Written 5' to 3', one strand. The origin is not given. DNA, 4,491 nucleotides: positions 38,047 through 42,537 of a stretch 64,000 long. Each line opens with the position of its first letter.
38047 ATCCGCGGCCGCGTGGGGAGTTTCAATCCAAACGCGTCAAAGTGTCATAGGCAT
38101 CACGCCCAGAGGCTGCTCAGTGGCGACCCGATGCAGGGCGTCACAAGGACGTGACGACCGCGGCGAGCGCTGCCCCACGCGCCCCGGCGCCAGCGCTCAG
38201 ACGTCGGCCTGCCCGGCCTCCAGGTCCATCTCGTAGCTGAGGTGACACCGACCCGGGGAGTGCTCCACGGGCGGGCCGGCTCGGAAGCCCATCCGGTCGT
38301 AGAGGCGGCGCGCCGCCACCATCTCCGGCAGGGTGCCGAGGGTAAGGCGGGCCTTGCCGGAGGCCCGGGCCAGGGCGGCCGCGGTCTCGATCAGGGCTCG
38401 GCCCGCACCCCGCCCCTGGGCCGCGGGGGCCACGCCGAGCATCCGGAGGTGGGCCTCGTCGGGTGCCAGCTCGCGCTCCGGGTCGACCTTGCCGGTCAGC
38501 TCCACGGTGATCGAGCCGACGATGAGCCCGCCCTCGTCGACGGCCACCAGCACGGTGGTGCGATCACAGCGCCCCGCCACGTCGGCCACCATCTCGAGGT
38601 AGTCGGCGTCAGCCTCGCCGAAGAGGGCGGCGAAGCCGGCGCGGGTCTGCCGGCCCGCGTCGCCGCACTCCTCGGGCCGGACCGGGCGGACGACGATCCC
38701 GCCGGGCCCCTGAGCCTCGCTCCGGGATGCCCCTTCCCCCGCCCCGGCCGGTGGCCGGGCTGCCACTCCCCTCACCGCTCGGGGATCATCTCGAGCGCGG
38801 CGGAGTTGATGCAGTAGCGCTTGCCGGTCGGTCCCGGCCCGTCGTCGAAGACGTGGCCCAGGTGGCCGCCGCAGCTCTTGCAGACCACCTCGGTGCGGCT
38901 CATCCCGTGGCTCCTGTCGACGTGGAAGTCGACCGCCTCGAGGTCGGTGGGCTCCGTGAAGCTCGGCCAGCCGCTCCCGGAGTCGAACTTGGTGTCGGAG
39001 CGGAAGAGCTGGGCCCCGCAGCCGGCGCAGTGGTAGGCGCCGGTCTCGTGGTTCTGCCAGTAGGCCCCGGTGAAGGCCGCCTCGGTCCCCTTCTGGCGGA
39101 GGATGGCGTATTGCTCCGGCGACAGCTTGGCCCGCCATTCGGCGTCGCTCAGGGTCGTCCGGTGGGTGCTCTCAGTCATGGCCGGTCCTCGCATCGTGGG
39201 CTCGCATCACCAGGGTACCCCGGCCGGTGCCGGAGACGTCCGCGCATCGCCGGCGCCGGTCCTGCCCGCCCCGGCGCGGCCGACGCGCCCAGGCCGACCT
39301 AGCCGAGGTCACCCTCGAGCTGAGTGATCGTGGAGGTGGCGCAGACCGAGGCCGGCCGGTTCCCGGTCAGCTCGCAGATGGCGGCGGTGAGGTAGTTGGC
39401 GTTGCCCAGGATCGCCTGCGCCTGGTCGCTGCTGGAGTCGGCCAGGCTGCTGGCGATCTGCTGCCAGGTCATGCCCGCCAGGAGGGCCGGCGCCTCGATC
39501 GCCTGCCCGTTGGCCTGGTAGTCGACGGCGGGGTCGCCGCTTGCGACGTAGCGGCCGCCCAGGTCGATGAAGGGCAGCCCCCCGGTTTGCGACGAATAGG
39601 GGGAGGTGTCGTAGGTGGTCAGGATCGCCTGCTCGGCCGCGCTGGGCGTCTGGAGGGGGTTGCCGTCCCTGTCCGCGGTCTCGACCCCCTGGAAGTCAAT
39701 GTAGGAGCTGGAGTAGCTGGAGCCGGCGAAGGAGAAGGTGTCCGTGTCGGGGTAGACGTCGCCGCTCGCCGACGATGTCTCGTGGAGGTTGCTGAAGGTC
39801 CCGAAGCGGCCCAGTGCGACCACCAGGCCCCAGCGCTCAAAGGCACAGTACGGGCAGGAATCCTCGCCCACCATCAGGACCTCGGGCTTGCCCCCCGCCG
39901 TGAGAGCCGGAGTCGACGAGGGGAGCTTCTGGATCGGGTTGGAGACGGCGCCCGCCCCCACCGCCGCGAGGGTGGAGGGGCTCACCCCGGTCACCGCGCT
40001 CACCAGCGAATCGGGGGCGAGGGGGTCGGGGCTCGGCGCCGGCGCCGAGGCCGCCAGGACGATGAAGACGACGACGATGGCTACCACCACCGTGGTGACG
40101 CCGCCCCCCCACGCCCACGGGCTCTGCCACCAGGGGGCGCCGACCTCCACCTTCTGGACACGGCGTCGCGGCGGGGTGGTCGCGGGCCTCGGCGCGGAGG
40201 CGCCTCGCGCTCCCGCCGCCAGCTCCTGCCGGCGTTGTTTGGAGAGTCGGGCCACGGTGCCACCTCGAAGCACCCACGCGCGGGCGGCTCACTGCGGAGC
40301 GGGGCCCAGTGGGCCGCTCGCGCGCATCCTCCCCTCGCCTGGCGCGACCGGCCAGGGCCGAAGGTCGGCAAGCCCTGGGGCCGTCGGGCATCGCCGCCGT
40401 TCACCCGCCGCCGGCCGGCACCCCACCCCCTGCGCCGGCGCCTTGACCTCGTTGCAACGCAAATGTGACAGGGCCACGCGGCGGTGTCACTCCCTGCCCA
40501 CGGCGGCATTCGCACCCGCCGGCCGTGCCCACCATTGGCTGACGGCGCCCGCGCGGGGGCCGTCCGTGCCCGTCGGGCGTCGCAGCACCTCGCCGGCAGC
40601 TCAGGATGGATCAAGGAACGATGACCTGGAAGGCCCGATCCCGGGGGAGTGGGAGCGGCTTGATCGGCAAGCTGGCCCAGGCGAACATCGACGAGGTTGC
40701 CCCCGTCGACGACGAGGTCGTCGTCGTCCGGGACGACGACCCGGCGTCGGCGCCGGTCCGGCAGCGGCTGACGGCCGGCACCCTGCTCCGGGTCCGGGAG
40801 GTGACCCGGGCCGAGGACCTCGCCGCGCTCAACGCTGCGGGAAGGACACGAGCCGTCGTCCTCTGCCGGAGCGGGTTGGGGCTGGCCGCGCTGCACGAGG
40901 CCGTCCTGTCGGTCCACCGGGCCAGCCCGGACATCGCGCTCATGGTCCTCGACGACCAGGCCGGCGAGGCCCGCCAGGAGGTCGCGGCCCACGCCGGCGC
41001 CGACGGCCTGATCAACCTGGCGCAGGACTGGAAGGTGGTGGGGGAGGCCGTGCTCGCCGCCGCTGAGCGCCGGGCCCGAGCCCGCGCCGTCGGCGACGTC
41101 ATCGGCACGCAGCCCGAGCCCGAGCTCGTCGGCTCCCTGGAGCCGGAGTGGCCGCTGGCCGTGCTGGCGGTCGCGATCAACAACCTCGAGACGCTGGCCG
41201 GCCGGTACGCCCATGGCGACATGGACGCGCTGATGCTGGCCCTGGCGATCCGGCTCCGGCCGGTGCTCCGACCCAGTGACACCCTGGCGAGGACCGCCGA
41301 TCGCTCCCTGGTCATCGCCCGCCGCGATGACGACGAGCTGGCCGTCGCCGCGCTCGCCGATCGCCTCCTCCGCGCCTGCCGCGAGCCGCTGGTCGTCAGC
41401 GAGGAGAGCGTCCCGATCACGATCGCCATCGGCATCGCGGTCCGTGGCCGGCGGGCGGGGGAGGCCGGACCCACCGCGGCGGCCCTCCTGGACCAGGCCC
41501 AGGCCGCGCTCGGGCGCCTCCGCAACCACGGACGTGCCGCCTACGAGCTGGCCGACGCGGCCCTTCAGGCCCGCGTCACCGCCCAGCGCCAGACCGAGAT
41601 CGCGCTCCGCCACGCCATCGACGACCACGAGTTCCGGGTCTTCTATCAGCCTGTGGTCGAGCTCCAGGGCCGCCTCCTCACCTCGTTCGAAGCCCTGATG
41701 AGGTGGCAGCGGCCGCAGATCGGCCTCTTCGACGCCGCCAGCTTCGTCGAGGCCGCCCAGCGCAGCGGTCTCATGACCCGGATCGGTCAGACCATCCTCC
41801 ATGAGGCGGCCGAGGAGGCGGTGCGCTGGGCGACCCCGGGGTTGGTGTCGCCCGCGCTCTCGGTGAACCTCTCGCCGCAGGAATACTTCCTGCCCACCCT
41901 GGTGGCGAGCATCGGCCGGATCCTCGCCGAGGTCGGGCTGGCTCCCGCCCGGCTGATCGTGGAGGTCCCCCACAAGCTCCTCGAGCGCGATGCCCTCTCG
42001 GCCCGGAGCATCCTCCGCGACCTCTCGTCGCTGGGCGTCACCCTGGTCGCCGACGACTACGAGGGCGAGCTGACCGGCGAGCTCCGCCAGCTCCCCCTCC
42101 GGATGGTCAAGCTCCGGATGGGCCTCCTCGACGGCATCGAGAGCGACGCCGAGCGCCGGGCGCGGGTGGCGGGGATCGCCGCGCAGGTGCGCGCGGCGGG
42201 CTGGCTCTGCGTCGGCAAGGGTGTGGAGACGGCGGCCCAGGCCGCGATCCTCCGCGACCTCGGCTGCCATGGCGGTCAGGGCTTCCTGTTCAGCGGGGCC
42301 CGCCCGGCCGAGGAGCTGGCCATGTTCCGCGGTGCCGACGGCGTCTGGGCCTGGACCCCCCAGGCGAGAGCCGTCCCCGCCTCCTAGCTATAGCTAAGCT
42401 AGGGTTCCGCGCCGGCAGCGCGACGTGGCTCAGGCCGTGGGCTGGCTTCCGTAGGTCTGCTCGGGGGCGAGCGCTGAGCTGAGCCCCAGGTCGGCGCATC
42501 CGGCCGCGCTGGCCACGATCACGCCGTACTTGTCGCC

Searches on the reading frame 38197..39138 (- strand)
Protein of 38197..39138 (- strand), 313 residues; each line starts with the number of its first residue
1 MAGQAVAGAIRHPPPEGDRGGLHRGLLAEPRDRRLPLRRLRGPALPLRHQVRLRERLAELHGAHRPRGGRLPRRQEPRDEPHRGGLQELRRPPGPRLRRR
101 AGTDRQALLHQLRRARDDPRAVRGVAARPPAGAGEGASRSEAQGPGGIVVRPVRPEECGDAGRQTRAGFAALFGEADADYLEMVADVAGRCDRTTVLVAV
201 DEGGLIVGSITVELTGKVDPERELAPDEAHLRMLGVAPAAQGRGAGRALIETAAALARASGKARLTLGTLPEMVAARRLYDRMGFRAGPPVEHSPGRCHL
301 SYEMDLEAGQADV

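Call 53: search_protein_families(library=pfam, proteins=[window:38197-39138:-], max_evalue=0.00001)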
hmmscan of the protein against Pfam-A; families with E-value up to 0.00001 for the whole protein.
window:38197-39138:- (313 aa): 3 families
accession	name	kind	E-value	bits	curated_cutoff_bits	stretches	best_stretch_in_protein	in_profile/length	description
PF00583.31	Acetyltransf_1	-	2.5e-14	54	20.7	1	190-285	30-116/116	Acetyltransferase (GNAT) family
PF13508.13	Acetyltransf_7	-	3.2e-12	47.1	27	1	193-286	2-83/84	Acetyltransferase (GNAT) domain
PF13673.13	Acetyltransf_10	-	2.3e-10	41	23.6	1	189-305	24-127/128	Acetyltransferase (GNAT) domain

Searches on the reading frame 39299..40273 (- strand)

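Call 53: search_protein_families(library=pfam, proteins=[window:39299-40273:-], max_evalue=0.00001)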
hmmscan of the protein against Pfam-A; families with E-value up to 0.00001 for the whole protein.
window:39299-40273:- (324 aa): 1 family
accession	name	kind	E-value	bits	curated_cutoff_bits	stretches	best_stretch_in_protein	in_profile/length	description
PF06053.17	DUF929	-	1.6e-23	83.8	24.6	1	123-301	9-205/205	Domain of unknown function (DUF929)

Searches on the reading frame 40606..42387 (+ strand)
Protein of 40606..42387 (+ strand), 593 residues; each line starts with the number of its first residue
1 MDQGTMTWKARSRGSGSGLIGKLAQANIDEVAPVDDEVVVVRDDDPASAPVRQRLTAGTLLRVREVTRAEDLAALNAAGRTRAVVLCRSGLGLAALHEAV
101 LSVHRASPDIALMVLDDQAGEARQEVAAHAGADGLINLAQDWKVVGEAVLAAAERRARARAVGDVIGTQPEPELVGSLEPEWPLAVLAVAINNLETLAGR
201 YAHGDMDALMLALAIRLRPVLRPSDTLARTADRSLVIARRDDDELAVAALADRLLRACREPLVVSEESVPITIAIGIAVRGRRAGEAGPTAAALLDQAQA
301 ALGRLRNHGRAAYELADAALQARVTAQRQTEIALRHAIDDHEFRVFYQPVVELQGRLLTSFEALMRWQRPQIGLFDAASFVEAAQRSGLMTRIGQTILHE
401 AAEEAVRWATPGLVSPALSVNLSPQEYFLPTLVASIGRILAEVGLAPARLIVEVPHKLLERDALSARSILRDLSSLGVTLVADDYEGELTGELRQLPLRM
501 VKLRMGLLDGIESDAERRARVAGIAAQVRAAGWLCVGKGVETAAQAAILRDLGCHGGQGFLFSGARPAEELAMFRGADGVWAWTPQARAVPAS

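Call 24: find_encoding_contigs(protein=window:40606-42387:+, flank=10000, max_places=1)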
Protein window:40606-42387:+ (593 aa): no gene with exactly this product is on record in the collection.

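Call 53: search_protein_families(library=pfam, proteins=[window:40606-42387:+], max_evalue=0.00001)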
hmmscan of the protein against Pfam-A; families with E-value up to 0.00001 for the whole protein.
window:40606-42387:+ (593 aa): 2 families
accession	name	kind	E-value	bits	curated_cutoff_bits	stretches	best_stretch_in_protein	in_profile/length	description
PF00563.25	EAL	-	5.6e-46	157.3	31.3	1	333-563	3-234/236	EAL domain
PF00990.26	GGDEF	-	2.3e-10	40.9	23.8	1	183-310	32-159/161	Diguanylate cyclase, GGDEF domain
